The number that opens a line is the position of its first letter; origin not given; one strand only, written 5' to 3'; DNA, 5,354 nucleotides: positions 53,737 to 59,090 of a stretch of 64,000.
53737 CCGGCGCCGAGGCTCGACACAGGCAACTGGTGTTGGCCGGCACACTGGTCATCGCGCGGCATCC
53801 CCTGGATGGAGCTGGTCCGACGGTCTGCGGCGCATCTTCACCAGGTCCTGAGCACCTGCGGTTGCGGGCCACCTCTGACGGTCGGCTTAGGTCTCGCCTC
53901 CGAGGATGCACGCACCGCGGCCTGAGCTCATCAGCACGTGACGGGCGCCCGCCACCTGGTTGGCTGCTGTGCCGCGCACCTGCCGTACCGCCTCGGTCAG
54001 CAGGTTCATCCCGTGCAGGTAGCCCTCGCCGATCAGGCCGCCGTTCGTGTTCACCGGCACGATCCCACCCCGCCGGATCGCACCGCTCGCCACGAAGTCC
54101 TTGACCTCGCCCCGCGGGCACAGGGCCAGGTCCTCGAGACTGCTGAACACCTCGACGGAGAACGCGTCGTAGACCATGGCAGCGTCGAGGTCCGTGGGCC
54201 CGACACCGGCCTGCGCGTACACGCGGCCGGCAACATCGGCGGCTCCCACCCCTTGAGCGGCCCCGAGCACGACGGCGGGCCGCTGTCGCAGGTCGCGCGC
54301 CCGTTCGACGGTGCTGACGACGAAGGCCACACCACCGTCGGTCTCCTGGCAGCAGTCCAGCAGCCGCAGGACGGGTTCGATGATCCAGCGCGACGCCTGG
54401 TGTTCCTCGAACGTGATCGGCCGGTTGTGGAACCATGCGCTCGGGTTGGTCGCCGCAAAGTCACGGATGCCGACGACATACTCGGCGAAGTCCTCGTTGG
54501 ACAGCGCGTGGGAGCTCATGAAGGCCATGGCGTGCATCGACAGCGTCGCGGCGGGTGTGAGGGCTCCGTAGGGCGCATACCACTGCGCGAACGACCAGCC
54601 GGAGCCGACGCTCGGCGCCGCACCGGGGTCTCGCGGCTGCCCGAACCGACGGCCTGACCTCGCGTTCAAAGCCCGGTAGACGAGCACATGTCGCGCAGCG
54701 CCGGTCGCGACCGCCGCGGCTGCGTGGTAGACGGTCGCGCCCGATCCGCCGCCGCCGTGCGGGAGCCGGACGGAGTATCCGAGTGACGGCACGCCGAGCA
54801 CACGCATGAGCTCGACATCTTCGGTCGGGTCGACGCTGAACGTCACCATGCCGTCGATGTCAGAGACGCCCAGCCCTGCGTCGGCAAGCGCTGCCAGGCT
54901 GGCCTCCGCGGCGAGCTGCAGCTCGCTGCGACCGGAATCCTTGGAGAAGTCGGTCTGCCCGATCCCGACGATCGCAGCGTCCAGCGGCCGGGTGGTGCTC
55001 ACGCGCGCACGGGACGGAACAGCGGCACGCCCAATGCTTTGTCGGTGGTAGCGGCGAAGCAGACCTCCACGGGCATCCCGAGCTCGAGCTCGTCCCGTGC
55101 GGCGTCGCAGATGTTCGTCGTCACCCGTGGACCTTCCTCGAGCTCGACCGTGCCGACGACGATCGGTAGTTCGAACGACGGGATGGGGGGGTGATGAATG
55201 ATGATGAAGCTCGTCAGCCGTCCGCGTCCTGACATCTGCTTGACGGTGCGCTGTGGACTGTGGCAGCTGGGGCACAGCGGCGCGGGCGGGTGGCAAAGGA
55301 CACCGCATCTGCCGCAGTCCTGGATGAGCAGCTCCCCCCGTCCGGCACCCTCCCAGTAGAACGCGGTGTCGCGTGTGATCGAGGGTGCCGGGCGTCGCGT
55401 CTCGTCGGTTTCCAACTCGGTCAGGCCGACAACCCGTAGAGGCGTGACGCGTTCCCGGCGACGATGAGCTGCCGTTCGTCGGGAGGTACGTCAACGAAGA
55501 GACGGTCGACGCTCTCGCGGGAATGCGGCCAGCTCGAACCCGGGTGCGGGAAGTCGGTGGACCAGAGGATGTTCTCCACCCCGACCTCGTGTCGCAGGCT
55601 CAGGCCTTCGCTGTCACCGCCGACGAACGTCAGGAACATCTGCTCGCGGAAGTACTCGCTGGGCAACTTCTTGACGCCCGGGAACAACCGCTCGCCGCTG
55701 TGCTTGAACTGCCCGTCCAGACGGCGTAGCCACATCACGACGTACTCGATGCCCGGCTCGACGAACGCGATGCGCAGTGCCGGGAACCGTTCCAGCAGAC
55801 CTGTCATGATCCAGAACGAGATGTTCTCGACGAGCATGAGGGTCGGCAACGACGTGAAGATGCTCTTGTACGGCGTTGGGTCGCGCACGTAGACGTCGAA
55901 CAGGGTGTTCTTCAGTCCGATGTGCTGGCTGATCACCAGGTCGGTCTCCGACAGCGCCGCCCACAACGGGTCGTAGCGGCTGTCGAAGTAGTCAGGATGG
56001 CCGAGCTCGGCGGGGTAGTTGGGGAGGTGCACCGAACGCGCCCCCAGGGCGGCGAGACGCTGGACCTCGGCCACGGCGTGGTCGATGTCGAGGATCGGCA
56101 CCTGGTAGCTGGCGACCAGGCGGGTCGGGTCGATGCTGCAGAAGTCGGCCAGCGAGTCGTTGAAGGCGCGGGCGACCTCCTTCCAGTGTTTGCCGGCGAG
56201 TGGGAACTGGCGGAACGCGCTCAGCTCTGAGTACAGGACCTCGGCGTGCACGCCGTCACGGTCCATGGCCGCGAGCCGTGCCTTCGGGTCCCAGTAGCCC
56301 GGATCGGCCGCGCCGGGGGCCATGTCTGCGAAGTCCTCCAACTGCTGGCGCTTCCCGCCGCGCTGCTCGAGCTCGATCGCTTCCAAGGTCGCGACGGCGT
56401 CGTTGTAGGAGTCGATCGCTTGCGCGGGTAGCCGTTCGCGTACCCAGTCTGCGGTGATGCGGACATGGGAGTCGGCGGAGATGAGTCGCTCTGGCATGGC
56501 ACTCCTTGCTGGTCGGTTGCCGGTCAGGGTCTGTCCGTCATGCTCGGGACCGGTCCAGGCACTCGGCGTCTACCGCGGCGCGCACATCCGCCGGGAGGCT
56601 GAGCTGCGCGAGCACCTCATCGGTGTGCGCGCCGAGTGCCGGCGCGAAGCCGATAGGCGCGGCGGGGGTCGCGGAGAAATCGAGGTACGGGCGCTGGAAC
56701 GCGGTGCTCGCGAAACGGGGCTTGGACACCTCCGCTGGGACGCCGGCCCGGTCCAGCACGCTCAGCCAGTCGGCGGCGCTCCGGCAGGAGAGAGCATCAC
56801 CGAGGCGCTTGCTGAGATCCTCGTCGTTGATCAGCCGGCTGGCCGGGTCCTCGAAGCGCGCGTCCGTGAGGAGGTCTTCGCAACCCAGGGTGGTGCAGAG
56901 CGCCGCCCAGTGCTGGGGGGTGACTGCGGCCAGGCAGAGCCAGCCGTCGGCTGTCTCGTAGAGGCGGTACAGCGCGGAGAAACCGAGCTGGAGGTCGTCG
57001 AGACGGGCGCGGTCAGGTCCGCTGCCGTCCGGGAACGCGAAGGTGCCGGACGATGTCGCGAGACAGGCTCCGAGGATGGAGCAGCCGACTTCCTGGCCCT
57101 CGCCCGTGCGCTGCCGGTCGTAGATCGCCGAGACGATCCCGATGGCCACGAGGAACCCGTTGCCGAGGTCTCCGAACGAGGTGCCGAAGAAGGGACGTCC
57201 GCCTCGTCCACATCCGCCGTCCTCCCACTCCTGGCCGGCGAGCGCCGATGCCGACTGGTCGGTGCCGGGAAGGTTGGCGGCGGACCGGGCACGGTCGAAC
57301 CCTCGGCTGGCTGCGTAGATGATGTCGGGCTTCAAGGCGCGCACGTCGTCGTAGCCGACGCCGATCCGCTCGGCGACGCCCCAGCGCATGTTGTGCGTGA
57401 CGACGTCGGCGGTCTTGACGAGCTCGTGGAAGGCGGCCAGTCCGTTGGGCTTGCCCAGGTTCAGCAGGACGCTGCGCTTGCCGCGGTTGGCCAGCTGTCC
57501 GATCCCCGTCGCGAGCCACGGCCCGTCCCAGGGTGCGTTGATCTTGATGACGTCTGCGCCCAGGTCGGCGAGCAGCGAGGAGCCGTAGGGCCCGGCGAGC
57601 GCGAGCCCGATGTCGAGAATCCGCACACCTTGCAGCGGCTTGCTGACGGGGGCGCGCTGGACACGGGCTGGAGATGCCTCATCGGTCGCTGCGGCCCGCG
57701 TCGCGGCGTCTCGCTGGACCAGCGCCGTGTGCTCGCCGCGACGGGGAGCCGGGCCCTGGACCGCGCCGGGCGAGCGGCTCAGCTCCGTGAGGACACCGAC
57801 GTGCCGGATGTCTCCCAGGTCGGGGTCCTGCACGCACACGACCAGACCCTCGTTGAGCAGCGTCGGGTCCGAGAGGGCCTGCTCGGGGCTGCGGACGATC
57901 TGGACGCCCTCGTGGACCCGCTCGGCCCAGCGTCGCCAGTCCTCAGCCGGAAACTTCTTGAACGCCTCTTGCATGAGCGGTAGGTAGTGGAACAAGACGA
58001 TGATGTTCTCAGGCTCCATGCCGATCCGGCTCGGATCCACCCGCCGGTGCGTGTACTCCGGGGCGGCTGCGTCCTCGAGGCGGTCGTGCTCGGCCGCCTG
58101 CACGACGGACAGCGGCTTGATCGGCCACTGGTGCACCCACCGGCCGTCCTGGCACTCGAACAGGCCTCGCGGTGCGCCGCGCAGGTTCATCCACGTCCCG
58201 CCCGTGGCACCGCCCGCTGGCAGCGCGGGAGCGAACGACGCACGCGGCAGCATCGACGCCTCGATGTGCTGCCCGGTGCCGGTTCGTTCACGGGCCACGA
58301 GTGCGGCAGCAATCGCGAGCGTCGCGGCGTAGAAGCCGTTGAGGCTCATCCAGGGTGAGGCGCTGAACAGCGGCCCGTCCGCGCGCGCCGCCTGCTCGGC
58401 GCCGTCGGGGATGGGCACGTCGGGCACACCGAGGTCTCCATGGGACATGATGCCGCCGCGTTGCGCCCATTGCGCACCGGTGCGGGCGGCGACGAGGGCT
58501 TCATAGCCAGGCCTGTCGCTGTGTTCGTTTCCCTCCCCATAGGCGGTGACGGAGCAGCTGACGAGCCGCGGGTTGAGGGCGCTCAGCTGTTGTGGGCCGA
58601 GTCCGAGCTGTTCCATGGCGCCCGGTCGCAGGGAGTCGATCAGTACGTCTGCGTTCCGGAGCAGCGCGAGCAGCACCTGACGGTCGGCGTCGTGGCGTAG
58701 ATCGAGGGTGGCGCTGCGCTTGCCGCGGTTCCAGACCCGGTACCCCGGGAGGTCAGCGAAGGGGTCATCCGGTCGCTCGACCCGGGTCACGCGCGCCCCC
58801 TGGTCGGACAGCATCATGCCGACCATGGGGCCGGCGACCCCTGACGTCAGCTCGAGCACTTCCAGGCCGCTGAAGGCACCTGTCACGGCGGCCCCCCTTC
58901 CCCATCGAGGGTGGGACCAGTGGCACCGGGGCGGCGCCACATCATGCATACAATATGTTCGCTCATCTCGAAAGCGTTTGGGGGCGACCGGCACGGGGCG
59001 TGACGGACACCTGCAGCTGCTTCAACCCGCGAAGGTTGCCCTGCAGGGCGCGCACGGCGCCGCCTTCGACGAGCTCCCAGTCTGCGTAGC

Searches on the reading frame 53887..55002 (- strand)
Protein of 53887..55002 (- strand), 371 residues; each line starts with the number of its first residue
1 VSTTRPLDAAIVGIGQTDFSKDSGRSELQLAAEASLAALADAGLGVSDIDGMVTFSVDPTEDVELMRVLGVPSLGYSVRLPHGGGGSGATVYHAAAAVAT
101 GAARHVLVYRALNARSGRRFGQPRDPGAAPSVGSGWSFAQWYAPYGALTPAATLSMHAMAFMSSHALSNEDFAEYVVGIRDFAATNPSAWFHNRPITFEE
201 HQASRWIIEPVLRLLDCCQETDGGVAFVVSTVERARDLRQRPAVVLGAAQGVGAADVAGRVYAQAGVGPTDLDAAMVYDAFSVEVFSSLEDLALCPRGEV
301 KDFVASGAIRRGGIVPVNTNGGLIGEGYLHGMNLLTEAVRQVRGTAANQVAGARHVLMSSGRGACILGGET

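Call 51: search_protein_families(library=pfam, proteins=[window:53887-55002:-], max_evalue=0.00001)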
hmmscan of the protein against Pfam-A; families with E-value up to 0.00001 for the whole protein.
window:53887-55002:- (371 aa): 1 family
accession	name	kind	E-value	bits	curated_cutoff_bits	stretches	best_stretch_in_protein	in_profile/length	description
PF22691.2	Thiolase_C_1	-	7.6e-31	107.2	28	1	254-360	20-129/144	Thiolase C-terminal domain-like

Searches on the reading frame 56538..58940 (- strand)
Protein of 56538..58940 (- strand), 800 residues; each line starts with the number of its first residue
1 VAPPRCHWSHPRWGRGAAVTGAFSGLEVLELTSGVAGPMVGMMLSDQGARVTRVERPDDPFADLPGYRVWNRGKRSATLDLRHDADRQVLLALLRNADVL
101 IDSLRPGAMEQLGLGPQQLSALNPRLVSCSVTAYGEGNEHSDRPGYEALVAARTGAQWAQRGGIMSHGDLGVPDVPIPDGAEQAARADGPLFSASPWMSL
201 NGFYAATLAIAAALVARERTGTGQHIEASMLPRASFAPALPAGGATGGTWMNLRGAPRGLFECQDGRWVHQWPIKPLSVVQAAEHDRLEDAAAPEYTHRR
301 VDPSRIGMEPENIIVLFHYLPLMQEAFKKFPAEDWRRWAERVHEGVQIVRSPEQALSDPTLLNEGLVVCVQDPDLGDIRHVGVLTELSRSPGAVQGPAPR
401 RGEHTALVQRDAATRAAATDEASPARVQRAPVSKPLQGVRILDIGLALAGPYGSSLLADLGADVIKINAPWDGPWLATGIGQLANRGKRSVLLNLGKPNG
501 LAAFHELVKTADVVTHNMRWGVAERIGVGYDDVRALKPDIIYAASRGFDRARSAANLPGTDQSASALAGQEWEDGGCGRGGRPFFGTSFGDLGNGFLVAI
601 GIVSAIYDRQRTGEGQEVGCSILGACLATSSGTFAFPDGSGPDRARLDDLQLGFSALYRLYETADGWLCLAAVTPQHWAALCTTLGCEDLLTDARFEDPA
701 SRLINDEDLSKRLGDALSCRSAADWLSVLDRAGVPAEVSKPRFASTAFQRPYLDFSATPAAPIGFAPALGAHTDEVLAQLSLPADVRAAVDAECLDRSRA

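Call 51: search_protein_families(library=pfam, proteins=[window:56538-58940:-], max_evalue=0.00001)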
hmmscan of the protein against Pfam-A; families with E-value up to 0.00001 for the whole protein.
window:56538-58940:- (800 aa): 1 family
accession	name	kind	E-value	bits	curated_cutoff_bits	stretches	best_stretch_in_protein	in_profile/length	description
PF02515.22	CoA_transf_3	-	8.7e-144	479.6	23.3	2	436-737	1-309/366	CoA-transferase family III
